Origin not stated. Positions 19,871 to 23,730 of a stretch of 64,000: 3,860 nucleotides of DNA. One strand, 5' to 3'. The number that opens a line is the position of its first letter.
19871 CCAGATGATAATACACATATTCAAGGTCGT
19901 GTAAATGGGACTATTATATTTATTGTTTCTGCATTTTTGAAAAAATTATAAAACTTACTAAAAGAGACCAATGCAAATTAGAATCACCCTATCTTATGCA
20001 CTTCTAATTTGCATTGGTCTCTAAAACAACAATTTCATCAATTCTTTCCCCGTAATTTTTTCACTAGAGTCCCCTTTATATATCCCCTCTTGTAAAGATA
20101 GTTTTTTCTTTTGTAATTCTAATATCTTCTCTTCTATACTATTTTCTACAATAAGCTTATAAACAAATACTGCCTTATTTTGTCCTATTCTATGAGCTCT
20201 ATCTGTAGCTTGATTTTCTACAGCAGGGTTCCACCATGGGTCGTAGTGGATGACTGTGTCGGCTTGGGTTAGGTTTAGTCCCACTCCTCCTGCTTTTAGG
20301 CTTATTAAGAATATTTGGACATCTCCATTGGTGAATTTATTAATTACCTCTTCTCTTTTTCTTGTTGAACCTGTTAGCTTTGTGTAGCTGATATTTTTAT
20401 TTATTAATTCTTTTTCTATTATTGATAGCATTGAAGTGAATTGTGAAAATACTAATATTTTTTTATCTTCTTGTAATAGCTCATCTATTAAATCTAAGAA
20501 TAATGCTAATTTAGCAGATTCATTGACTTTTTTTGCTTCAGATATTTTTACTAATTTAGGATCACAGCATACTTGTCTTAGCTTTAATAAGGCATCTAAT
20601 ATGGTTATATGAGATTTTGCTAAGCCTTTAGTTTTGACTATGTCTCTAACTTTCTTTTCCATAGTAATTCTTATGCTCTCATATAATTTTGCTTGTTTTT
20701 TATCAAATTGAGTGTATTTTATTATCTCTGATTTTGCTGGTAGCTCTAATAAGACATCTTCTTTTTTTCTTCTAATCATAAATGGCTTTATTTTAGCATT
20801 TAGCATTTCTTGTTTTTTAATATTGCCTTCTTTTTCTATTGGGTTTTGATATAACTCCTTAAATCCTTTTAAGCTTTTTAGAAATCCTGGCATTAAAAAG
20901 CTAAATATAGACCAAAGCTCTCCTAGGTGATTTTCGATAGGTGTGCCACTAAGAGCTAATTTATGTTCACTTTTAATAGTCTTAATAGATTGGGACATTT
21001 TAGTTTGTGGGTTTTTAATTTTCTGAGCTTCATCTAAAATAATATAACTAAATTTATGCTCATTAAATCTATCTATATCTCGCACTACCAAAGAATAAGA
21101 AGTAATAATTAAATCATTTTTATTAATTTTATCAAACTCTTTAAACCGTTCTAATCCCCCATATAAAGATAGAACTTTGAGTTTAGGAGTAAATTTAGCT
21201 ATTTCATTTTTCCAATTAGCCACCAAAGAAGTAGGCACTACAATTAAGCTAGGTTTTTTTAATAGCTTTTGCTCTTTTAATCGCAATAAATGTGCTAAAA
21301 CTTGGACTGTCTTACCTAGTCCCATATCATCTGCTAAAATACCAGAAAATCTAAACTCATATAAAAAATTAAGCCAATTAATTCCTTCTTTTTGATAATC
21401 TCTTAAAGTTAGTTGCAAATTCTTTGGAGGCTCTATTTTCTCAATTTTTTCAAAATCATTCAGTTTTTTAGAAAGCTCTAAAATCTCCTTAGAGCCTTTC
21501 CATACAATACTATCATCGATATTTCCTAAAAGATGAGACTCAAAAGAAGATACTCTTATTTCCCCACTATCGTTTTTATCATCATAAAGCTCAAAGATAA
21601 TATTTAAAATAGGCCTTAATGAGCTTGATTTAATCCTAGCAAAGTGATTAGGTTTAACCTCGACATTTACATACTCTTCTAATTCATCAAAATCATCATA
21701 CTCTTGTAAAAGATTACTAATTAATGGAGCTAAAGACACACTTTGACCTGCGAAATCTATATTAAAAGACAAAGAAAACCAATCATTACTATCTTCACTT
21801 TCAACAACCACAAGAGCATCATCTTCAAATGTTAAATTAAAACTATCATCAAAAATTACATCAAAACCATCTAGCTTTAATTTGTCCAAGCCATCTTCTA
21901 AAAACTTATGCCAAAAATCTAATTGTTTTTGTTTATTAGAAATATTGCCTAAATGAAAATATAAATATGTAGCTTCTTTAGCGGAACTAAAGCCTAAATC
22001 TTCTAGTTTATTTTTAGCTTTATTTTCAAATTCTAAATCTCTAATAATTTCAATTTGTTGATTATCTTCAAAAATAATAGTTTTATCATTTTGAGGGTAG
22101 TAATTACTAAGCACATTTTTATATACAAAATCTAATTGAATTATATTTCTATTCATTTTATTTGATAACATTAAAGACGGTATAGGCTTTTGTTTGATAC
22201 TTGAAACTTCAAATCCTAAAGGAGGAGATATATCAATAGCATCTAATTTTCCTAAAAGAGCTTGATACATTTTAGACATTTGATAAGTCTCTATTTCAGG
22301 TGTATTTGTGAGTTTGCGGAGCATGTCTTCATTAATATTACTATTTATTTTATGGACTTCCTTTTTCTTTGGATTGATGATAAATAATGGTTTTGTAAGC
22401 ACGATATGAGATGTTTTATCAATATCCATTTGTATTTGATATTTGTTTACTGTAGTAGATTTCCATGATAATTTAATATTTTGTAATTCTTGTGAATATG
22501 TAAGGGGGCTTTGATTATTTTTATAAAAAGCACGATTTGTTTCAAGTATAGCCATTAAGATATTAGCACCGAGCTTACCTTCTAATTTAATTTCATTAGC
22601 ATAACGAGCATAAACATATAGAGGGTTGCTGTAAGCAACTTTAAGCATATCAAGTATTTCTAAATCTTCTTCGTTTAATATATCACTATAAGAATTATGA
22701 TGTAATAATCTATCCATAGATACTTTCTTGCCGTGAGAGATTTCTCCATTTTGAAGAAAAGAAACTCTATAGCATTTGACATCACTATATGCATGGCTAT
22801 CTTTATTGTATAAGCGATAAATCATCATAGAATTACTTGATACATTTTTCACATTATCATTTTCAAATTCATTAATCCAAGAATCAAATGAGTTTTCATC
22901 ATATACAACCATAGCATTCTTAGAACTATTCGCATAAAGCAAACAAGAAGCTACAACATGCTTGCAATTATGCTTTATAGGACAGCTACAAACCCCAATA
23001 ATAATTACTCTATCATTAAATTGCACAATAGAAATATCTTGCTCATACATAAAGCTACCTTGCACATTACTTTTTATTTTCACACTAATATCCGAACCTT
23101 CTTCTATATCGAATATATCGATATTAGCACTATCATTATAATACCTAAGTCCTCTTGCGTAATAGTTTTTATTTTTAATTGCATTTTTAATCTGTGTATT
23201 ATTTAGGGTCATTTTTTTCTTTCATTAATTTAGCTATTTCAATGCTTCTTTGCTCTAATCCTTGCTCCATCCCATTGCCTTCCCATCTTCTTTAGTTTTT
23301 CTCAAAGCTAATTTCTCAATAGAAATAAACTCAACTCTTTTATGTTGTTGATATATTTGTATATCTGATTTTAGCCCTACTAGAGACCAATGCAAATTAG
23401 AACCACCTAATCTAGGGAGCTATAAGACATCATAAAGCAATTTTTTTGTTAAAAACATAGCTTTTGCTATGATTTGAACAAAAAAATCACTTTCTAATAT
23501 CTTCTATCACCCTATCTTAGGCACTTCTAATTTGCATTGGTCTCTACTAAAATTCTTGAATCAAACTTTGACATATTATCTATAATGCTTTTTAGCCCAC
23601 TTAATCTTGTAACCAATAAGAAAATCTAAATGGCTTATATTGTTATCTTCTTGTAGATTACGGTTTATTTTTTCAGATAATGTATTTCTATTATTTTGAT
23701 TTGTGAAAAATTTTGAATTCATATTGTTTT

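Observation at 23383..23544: MITE family C (162 bp, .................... termini): perfect 5-bp target duplications at all six complete copies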

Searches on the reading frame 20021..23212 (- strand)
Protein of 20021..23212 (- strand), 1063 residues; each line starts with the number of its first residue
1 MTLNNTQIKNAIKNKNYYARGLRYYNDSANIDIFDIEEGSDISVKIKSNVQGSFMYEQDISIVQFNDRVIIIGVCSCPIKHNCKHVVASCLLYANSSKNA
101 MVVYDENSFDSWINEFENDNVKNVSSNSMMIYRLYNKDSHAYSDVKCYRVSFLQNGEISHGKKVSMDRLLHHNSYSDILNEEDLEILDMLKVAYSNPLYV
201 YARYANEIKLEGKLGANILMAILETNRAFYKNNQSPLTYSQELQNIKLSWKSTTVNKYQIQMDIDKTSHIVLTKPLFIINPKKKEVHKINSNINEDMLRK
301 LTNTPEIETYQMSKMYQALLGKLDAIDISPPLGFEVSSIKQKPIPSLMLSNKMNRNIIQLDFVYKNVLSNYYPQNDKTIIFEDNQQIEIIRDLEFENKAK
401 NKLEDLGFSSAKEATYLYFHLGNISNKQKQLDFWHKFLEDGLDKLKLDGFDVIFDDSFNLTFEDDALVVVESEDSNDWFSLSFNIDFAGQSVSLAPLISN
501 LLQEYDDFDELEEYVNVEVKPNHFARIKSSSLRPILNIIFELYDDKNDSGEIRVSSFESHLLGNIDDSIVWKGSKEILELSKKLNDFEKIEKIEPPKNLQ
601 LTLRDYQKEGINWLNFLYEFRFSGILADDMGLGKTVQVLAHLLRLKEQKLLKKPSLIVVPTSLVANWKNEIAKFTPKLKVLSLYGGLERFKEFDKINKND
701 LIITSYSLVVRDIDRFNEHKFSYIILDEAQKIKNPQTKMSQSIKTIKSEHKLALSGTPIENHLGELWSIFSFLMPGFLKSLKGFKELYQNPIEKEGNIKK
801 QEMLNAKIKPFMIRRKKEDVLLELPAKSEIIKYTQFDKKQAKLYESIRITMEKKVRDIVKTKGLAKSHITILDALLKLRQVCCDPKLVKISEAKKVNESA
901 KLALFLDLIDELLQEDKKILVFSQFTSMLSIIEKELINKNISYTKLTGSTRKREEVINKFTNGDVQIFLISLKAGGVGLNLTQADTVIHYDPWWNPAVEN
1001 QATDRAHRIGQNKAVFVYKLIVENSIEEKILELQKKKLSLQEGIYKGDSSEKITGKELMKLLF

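Call 18: search_protein_families(library=ncbifam, proteins=[window:20021-23212:-])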
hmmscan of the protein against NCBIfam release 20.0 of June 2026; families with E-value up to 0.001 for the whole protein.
window:20021-23212:- (1063 aa): 12 families
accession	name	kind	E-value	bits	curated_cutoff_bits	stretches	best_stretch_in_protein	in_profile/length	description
NF053675.1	pilus_reg_Snf2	equivalog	3.9e-134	449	1100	1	541-1051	524-1014/1029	pilus expression-regulating Snf2 family helicase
NF058637.1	helic_SCO1167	equivalog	9.4e-134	447.5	1200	1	572-1046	439-911/932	SCO1167/SCO6262 family helicase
NF041790.1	anti-phage_ZorD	equivalog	3e-80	270.5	1500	1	599-1019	576-1034/1035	type I Zorya anti-phage system protein ZorD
NF038318.1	DISARM_DrmD_b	equivalog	1.6e-24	86.1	950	2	625-855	51-282/868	DISARM system SNF2-like helicase DrmD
NF038317.1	DISARM_DrmD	equivalog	2.1e-17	62.7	610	2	886-1032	471-637/1021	DISARM system SNF2-like helicase DrmD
NF042964.1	phospholipD_antiphage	equivalog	3.4e-17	62.1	1100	2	943-1039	724-820/895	phospholipase D-like domain-containing anti-phage protein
NF041062.1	DpdE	equivalog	2e-15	55.9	500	2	625-827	174-365/1048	protein DpdE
NF058636.1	helic_sll1366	equivalog_domain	6.9e-15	54.7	550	1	572-634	527-589/589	sll1366 family intein-prone helicase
NF010337.0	PRK13766.1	equivalog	5.9e-10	37.9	610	1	879-1029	325-485/781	Hef nuclease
NF003426.0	PRK04914.1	equivalog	1.5e-09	36.7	576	1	625-747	174-300/959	RNA polymerase-associated protein RapA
TIGR04095.1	dnd_restrict_1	equivalog_domain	3.7e-09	36.1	600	1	596-947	4-341/451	DNA phosphorothioation system restriction enzyme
NF008744.0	PRK11776.1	equivalog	5.5e-08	31.8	524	1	896-1041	224-368/460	ATP-dependent RNA helicase DbpA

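Call 44: find_homologous_proteins(query=window:20021-23212:-, max_evalue=1e-150)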
Query window:20021-23212:- (1063 aa): 20 proteins with E <= 1e-150 among 7869 candidates.
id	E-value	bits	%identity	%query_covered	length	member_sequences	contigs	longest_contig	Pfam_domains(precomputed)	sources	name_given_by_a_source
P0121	0.0e+0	2344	100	100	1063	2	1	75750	PF00270.36,PF00176.30,PF11496.15,PF00271.38,PF04851.22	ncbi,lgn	-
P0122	0.0e+0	1076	50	100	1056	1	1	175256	PF00270.36,PF00176.30,PF11496.15,PF00271.38,PF04851.22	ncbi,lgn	-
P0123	0.0e+0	1057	49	100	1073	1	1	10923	PF00270.36,PF00176.30,PF11496.15,PF00271.38,PF04851.22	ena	-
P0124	0.0e+0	1057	49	100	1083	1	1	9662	PF00270.36,PF00176.30,PF00271.38,PF04851.22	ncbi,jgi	-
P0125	0.0e+0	1044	47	100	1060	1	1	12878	PF00270.36,PF00176.30,PF00271.38,PF04434.23,PF04851.22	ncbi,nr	ncbi:MAG: DEAD/DEAH box helicase [Proteobacteria bacterium]|nr:DEAD/DEAH box helicase [Pseudomonadot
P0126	0.0e+0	1023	48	100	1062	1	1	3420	PF00270.36,PF00176.30,PF11496.15,PF00271.38,PF04434.23,PF04851.22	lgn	-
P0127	2.6e-282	958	57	66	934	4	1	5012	PF00270.36,PF00176.30,PF11496.15,PF00271.38,PF04851.22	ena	-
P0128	3.3e-282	957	64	56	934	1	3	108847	PF00270.36,PF00176.30,PF11496.15,PF00271.38,PF04851.22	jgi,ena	-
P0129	7.9e-282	956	64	56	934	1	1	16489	PF00270.36,PF00176.30,PF11496.15,PF00271.38,PF04851.22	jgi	-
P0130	3.5e-278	944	63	57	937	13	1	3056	PF00270.36,PF00176.30,PF11496.15,PF00271.38,PF04851.22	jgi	-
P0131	4.0e-275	934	57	66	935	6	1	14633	PF00270.36,PF00176.30,PF11496.15,PF00271.38,PF04851.22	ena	-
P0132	3.1e-274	931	62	57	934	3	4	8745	PF00176.30,PF11496.15,PF00271.38,PF04851.22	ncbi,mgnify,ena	mgnify:CR=1 FL=1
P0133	4.2e-269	914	62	56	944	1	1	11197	PF00176.30,PF00271.38,PF04851.22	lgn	-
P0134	8.9e-260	883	52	77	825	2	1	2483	PF00270.36,PF00176.30,PF00271.38,PF04851.22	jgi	-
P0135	2.0e-229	783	40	96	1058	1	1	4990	PF00270.36,PF00176.30,PF00271.38,PF08455.16,PF04851.22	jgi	-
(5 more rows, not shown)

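Call 45: find_encoding_contigs(protein=P0121, flank=10000, max_places=6)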
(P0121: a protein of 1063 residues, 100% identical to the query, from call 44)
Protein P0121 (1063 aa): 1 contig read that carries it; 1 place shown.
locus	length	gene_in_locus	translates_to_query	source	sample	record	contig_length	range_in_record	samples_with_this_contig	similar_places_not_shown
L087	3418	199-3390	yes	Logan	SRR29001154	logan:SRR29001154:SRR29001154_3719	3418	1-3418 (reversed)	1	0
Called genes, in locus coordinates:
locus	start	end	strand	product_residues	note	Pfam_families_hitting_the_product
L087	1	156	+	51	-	?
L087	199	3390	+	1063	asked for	PF00176:SNF2-rel_dom, PF00270:DEAD, PF04851:ResIII, PF11496:HDA2-3, PF00271:Helicase_C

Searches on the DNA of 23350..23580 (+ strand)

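Call 35: search_dna_similar(query=window:23383-23544:+, collection=plasmids, mode=distant, max_evalue=0.01)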
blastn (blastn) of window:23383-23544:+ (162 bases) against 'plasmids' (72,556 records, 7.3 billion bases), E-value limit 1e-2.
No match.
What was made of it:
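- There was no match in the plasmid collection (call 35).
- Tried and rejected: The plasmid collection gave nothing (call 35).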

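Call 92: search_rna_families(source=window, start=23350, end=23580, threshold=evalue, max_evalue=1)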
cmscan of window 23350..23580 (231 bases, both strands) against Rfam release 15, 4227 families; matches with E-value up to 1: 29.
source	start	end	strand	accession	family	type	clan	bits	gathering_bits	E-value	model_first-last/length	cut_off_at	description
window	23386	23541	-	RF04199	MIR6027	Gene; miRNA;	-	45.5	95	5.6e-09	1-159/159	no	MIR6027 microRNA precursor family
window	23382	23545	-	RF04205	MIR2606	Gene; miRNA;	-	43.5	139.7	1e-05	1-165/165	no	MIR2606 microRNA precursor family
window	23381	23545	-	RF03926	MIR1435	Gene; miRNA;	-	34.2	94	0.001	1-186/186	no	MIR1435 microRNA precursor family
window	23378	23548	-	RF04174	MIR4208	Gene; miRNA;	-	32.6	140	0.0017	1-191/191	no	MIR4208 microRNA precursor family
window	23413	23514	-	RF04134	MIR7504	Gene; miRNA;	-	32.5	83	0.00026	1-124/124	no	MIR7504 microRNA precursor family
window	23405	23522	-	RF04125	MIR9408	Gene; miRNA;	-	27.1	90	0.0016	1-117/117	no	MIR9408 microRNA precursor family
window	23424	23503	+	RF03940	MIR9563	Gene; miRNA;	-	25.5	90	0.0061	1-127/127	no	MIR9563 microRNA precursor family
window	23386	23541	-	RF04128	MIR8562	Gene; miRNA;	-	23.6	211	0.016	1-242/242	no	MIR8562 microRNA precursor family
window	23414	23513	-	RF04108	mir-2513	Gene; miRNA;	-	23.3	89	0.02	1-120/120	no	mir-2513 microRNA precursor family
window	23430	23496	-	RF03583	MIR781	Gene; miRNA;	-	22.9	88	0.034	1-94/94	no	MIR781 microRNA precursor family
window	23414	23512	-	RF03916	MIR400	Gene; miRNA;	-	22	83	0.023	1-103/103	no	MIR400 microRNA precursor family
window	23377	23551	+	RF03926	MIR1435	Gene; miRNA;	-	22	94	0.35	1-186/186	no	MIR1435 microRNA precursor family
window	23388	23540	+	RF04097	MIR2630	Gene; miRNA;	-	21.8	144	0.02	1-229/229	no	MIR2630 microRNA precursor family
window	23422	23503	-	RF00918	mir-872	Gene; miRNA;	-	21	75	0.048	1-81/81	no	mir-872 microRNA precursor family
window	23413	23514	-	RF03616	MIR1888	Gene; miRNA;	-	20.7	72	0.1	1-101/101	no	MIR1888 microRNA precursor family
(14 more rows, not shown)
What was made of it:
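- Tried and rejected: Sub-threshold Rfam hits are generic long-hairpin miRNA-precursor models, all far below their gathering scores (call 92).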
